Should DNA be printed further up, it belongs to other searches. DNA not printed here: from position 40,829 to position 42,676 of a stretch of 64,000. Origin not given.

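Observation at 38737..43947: Non-Pyl MttB-family methyltransferase operon with no corrinoid partner, but with a FAD oxidase, a cytoplasmic PhnD-like protein and an unknown 214-aa protein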

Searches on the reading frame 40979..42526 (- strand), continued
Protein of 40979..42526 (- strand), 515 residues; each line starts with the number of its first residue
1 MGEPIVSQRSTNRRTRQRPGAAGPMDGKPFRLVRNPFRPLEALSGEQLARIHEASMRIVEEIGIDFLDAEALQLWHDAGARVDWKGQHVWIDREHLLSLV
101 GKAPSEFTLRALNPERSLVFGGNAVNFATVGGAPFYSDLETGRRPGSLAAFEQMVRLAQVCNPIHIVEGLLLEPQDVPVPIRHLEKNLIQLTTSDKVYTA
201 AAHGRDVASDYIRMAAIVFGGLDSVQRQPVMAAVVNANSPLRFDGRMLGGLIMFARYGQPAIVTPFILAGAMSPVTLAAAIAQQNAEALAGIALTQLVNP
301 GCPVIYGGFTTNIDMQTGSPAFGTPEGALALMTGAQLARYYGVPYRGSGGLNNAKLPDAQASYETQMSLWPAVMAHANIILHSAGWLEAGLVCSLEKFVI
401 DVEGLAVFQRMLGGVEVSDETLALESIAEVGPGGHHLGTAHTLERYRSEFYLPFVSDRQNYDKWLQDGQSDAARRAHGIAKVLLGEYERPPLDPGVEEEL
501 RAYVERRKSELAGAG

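Call 51: find_encoding_contigs(protein=P0229, flank=10000, max_places=2)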
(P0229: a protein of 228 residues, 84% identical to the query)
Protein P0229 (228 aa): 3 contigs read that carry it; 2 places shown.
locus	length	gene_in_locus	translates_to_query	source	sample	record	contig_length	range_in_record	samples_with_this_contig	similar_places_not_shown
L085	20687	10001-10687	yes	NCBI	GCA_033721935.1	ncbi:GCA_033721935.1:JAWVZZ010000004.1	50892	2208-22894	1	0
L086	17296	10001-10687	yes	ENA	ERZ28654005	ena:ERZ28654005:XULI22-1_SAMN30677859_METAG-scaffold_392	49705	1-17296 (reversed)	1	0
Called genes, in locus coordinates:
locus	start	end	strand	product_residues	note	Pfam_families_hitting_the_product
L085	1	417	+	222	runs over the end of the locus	PF00392:GntR, PF07729:FCD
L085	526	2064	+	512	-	PF06253:MTTB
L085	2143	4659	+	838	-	PF01266:DAO, PF13738:Pyr_redox_3 (faint), PF16350:FAO_M, PF01571:GCV_T, PF08669:GCV_T_C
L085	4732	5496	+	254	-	PF01012:ETF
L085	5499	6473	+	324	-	PF01012:ETF, PF00766:ETF_alpha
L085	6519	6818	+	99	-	PF13769:Virulence_fact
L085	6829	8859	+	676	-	PF00111:Fer2, PF17650:RACo_linker, PF17651:Raco_middle, PF14574:RACo_C_ter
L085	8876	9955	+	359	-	PF12724:Flavodoxin_5, PF13576:Pentapeptide_3 (faint), PF00805:Pentapeptide, PF25296:Decapeptide (faint), PF00805:Pentapeptide, PF13599:Pentapeptide_4 (weak), PF00805:Pentapeptide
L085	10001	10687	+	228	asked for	PF02607:B12-binding_2, PF02310:B12-binding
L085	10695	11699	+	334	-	PF02574:S-methyl_trans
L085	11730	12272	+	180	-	PF12225:DUF5981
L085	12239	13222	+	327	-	PF02219:MTHFR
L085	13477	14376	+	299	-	PF00809:Pterin_bind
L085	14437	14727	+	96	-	-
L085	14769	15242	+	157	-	-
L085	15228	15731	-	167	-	PF10604:Polyketide_cyc2, PF03364:Polyketide_cyc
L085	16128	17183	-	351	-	-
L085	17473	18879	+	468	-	PF01408:GFO_IDH_MocA, PF02894:GFO_IDH_MocA_C (weak), PF22725:GFO_IDH_MocA_C3 (weak)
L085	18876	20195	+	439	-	PF00083:Sugar_tr (weak), PF07690:MFS_1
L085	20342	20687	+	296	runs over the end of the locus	PF00296:Bac_luciferase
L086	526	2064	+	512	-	PF06253:MTTB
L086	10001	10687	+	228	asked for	PF02607:B12-binding_2, PF02310:B12-binding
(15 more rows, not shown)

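Call 52: find_encoding_contigs(protein=P0120, flank=10000, max_places=1)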
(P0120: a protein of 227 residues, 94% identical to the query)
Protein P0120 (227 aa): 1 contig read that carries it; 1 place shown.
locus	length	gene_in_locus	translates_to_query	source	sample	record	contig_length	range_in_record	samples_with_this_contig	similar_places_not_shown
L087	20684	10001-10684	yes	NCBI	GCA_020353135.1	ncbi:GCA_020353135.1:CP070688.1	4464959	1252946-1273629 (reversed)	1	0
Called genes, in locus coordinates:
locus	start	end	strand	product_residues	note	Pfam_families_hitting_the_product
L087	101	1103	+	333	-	-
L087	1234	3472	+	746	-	PF02366:PMT, PF09913:DUF2142, PF13231:PMT_2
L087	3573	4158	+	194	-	PF00291:PALP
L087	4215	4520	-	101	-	-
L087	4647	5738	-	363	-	PF14870:PSII_BNR (faint), PF25852:DUF6242_C (faint), PF02012:BNR (faint), PF15902:Sortilin-Vps10 (weak)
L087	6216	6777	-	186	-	PF20256:MoCoBD_2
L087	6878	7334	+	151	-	PF13302:Acetyltransf_3, PF00583:Acetyltransf_1, PF13673:Acetyltransf_10 (weak), PF13508:Acetyltransf_7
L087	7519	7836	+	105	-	PF13769:Virulence_fact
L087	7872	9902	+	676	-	PF00111:Fer2, PF17650:RACo_linker, PF17651:Raco_middle, PF14574:RACo_C_ter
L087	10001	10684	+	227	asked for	PF02607:B12-binding_2, PF02310:B12-binding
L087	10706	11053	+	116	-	PF12225:DUF5981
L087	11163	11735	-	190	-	PF13302:Acetyltransf_3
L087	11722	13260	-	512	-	PF00370:FGGY_N, PF02782:FGGY_C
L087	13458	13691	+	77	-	PF02604:PhdYeFM_antitox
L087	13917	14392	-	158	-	PF00494:SQS_PSY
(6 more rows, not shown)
